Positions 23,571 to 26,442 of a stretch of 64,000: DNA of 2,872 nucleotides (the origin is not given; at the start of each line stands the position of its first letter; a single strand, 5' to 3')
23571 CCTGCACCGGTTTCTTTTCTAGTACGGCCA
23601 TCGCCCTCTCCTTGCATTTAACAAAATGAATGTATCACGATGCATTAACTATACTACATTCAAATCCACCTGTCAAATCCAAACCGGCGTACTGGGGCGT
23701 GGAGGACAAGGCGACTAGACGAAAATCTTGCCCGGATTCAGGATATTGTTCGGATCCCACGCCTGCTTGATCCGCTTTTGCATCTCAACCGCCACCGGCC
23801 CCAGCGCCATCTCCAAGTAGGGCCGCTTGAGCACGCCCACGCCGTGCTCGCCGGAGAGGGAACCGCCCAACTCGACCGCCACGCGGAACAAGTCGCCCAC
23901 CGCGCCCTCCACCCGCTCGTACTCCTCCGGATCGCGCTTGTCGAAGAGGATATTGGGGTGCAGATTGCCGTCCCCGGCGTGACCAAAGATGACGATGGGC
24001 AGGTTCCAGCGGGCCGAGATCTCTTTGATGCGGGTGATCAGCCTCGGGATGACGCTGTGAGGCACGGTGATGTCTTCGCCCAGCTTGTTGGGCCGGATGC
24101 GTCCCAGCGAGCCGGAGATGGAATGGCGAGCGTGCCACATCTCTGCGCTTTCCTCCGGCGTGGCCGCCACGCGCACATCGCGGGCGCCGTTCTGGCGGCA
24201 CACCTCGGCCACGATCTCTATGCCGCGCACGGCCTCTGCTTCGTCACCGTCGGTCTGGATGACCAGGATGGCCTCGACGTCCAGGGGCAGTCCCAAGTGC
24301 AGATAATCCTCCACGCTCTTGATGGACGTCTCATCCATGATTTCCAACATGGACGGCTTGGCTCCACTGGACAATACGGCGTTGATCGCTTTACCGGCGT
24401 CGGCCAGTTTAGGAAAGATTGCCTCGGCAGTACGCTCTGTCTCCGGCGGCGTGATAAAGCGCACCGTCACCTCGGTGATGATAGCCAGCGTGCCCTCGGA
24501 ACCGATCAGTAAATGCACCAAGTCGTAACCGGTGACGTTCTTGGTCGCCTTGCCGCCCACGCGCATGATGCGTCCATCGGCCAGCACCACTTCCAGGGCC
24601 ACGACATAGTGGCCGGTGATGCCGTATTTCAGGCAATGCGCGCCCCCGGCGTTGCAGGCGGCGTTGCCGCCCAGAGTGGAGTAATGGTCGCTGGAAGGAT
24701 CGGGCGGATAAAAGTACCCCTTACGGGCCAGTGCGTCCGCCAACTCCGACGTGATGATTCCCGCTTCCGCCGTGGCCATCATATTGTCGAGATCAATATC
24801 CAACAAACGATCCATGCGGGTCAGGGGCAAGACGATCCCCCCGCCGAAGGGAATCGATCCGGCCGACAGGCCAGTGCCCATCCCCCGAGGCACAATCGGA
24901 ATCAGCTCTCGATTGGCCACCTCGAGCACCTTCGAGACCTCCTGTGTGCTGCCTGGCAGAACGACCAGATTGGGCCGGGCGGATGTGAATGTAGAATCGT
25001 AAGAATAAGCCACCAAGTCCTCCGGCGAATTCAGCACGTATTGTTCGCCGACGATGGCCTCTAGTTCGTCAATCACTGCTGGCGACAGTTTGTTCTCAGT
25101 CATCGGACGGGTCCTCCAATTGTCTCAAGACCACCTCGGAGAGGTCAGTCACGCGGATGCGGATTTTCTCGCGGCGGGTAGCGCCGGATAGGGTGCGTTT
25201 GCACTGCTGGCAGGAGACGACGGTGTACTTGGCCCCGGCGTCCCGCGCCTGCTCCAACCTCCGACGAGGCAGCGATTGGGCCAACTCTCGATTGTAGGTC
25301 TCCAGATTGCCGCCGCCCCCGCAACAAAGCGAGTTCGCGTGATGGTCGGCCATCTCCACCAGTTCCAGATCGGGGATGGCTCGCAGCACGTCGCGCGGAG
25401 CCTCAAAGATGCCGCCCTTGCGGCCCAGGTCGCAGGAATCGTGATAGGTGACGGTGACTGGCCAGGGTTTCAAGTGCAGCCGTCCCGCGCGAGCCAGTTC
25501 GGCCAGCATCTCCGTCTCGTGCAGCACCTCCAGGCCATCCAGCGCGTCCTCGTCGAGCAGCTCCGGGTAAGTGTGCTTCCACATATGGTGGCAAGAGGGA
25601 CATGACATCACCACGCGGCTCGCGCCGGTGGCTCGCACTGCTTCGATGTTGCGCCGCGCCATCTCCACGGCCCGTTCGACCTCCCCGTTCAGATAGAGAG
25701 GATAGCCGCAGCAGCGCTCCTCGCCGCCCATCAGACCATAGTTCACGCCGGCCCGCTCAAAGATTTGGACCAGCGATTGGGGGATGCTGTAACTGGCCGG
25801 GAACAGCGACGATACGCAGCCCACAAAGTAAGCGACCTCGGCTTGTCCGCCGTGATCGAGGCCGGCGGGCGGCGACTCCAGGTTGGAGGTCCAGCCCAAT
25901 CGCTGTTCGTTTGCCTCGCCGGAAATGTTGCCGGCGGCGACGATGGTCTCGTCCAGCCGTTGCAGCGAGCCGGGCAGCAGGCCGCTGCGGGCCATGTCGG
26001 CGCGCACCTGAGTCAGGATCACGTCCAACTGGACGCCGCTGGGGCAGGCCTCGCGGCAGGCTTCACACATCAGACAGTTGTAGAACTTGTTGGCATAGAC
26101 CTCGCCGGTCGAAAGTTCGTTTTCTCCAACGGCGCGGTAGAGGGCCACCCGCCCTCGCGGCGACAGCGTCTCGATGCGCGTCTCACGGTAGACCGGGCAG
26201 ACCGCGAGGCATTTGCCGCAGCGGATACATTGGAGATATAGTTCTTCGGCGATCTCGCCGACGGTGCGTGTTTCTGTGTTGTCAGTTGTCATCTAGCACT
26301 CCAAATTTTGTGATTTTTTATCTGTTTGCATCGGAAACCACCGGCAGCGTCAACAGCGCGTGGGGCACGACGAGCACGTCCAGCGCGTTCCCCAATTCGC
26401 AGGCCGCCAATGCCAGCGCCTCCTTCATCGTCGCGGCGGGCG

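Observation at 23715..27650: LarA-like racemase co-operonic with GlcF/GlcD-like dehydrogenase subunits; LarB/C/E maturases absent from the window; palindromic operator upstream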

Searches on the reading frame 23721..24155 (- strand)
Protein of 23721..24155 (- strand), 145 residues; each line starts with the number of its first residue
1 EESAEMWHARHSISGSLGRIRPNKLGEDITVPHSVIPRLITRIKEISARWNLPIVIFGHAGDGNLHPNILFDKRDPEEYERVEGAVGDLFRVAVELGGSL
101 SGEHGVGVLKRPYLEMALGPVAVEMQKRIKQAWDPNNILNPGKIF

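Call 64: search_solved_structures(query=window:23721-24155:-, show_alignments=5, max_evalue=0.001)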
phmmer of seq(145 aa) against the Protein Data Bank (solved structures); distinct sequences matched with E-value up to 0.001: 11.
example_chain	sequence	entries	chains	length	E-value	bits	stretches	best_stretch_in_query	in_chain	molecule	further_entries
8jdc_A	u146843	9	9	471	2.2e-26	95.5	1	3-144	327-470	Probable D-lactate dehydrogenase, mitochondrial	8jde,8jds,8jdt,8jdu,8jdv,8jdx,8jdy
8jdb_A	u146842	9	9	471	5.6e-25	90.9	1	3-144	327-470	Probable D-lactate dehydrogenase, mitochondrial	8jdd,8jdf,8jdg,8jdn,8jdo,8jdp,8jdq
9qgz_A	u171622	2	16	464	3.6e-22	81.9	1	1-145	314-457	Glycolate oxidase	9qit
3pm9_A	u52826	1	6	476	1.5e-18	70.1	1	6-144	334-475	Putative oxidoreductase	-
7qh2_C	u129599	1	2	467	2.1e-17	66.3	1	6-144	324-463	Lactate dehydrogenase (NAD(+),ferredoxin) subunit LctD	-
6lpn_A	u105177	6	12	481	1.6e-11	47.3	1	6-143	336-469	D-2-hydroxyglutarate dehydrogenase, mitochondrial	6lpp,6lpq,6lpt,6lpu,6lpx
1wve_A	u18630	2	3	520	0.00033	23.5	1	68-143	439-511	4-cresol dehydrogenase [hydroxylating] flavoprotein subunit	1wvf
1dii_A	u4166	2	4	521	0.00033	23.5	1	68-143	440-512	P-CRESOL METHYLHYDROXYLASE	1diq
4bby_A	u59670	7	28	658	0.00071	22.5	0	94-139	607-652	ALKYLDIHYDROXYACETONEPHOSPHATE SYNTHASE, PEROXISOMAL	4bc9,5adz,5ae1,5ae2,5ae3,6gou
4bc7_A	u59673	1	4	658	0.00071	22.5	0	94-139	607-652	ALKYLDIHYDROXYACETONEPHOSPHATE SYNTHASE, PEROXISOMAL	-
4bca_A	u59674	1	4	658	0.00071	22.4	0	94-139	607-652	ALKYLDIHYDROXYACETONEPHOSPHATE SYNTHASE, PEROXISOMAL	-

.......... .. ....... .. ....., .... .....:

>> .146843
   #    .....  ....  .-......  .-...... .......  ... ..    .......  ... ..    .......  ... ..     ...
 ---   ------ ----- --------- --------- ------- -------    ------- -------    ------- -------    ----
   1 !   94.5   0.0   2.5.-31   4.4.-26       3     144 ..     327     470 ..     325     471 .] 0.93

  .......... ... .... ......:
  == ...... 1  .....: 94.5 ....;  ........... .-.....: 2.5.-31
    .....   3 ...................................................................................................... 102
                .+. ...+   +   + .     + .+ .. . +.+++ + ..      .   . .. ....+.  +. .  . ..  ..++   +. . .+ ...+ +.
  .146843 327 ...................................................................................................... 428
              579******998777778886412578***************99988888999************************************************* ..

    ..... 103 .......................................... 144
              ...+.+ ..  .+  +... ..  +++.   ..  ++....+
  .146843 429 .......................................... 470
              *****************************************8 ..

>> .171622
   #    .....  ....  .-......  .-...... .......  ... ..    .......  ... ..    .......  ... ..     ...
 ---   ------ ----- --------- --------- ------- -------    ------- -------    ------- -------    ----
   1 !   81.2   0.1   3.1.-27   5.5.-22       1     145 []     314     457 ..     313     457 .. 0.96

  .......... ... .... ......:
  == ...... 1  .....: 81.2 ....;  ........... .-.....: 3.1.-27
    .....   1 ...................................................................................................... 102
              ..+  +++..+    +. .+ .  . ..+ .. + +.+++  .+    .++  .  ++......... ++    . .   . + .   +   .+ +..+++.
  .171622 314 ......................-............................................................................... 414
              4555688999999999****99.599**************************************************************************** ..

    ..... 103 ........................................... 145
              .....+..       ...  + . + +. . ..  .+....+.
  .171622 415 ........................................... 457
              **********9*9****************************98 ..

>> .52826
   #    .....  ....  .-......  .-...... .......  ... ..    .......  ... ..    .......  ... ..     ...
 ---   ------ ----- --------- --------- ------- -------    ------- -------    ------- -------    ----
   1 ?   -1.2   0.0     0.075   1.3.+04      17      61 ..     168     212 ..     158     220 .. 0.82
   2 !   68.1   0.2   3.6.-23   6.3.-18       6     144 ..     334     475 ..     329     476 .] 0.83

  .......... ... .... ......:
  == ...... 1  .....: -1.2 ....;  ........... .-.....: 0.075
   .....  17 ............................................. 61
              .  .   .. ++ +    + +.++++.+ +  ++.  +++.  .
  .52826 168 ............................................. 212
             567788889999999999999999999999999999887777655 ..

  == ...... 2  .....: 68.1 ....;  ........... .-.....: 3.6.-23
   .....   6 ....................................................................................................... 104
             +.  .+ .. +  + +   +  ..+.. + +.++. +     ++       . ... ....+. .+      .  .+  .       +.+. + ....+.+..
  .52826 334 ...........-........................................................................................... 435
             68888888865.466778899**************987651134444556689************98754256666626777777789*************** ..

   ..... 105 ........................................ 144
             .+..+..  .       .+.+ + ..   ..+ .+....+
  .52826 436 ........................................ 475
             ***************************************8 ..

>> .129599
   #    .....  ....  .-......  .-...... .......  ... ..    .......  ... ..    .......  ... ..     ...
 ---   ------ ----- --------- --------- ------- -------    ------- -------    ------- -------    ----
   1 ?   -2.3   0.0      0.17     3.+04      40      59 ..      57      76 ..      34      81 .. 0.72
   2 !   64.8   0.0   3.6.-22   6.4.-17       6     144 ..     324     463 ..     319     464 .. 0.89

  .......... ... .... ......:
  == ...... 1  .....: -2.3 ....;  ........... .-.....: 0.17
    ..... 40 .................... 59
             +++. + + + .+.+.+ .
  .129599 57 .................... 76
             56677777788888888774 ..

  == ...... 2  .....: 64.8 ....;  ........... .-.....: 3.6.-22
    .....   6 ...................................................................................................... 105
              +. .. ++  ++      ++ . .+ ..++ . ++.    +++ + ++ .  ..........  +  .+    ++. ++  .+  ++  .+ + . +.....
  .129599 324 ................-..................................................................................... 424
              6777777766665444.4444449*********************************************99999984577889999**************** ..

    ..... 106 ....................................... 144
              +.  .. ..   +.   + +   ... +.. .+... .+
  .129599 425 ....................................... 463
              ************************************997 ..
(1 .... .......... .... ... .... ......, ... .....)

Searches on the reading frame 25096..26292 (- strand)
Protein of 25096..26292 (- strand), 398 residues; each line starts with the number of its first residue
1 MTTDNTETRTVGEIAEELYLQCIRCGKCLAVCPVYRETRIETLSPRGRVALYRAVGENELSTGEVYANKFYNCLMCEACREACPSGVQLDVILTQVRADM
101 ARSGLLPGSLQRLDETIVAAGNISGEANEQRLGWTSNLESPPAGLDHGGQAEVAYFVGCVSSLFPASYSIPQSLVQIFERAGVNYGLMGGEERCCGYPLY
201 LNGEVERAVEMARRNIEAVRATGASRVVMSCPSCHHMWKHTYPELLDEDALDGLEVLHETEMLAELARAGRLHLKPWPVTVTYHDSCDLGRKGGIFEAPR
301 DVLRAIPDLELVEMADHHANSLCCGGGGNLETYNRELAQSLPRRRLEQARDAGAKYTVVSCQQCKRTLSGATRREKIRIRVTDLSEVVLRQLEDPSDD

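Call 3: search_protein_families(library=pfam, proteins=[window:25096-26292:-])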
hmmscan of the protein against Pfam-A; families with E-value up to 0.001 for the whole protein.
window:25096-26292:- (398 aa): 8 families
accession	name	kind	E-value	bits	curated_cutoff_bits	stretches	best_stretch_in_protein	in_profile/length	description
PF02754.22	CCG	-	7.6e-33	112.9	20.6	2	281-368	1-84/85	Cysteine-rich domain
PF13183.11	Fer4_8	-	3.9e-13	50.2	27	1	21-87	4-68/68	4Fe-4S dicluster domain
PF13534.11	Fer4_17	-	5.6e-09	36.9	22.2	1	21-87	1-60/61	4Fe-4S dicluster domain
PF12838.12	Fer4_7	-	2.3e-08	34.8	27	1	21-87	1-52/52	4Fe-4S dicluster domain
PF13187.11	Fer4_9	-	8.2e-07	29.4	27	0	12-34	28-49/52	4Fe-4S dicluster domain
PF13484.11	Fer4_16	-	4.4e-06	27.8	30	1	21-85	1-65/66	4Fe-4S double cluster binding domain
PF13237.11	Fer4_10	-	5.9e-06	26.6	25.5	1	21-84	8-53/53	4Fe-4S dicluster domain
PF00037.32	Fer4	-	0.00098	19.3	21.1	0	22-34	8-20/24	4Fe-4S binding domain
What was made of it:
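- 25096..26292 (-): Fe-S subunit (398 aa): N-terminal 2x[4Fe-4S] ferredoxin-like domain plus two CCG domains. Presumed electron exit of the dehydrogenase. Pfam CCG 7.6e-33 (2 stretches) and Fer4_8 3.9e-13 (call 3).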

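Call 4: search_protein_families(library=ncbifam, proteins=[window:25096-26292:-])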
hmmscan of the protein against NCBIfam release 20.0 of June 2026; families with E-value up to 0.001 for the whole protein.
window:25096-26292:- (398 aa): 31 families (the best 25 are shown)
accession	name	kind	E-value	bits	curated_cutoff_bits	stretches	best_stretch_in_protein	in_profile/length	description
NF045670.1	quin_L_LdhH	equivalog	3.3e-50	171.1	800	2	150-388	466-705/706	L-lactate dehydrogenase (quinone) large subunit LdhH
NF004898.0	PRK06259.1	equivalog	9.9e-46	156.4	385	1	20-388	134-484/488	fumarate reductase (CoM/CoB) subunit TfrB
NF008369.0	PRK11168.1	equivalog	1.9e-40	139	278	2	150-373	166-385/401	anaerobic glycerol-3-phosphate dehydrogenase subunit C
TIGR03379.1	glycerol3P_GlpC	equivalog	2.8e-34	118.6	279.9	2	151-375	162-384/397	anaerobic glycerol-3-phosphate dehydrogenase subunit GlpC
NF008434.0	PRK11274.1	equivalog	1.8e-27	96.3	333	2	5-97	8-99/409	glycolate oxidase subunit GlcF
NF045663.1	diclust_near_Sec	equivalog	3.6e-25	88.2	530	1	21-372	308-622/759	pyridine nucleotide-disulfide oxidoreductase/dicluster-binding protein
NF045724.1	ferredox_TmcB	equivalog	5e-23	81.4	735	1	20-393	41-429/430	electron transfer complex ferredoxin TmcB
NF045796.1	DsrK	equivalog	2e-22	79.4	400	1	44-369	74-417/453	sulfate reduction electron transfer complex DsrMKJOP subunit DsrK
NF045711.1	sulf_resp_HmcF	equivalog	1.8e-19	69.9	750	1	251-393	304-450/457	sulfate respiration complex iron-sulfur protein HmcF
TIGR00273.1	TIGR00273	equivalog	6.3e-12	45.1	444.8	1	19-109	292-381/432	LutB/LldF family L-lactate oxidation iron-sulfur protein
NF009226.0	PRK12576.1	equivalog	2.6e-08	33.6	344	1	19-98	153-235/317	succinate dehydrogenase/fumarate reductase iron-sulfur subunit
TIGR03290.1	CoB_CoM_SS_C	equivalog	1.3e-07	31.7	160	1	21-122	3-97/144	CoB--CoM heterodisulfide reductase subunit C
NF004616.0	PRK05950.1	subfamily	1.4e-07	31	228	1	19-101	146-234/238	succinate dehydrogenase iron-sulfur subunit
TIGR03288.1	CoB_CoM_SS_B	equivalog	1.5e-07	31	345.15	0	316-365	185-234/290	CoB--CoM heterodisulfide reductase subunit B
NF041890.1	hdrC_Methbact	equivalog_domain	7.4e-07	28.9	270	1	17-88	26-89/192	ferredoxin:CoB-CoM heterodisulfide reductase subunit HdrC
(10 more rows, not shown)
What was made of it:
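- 25096..26292 (-): Below every NCBIfam cut-off: LdhH C-terminus 171, TfrB 156, GlpC 139, GlcF 96 (call 4).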
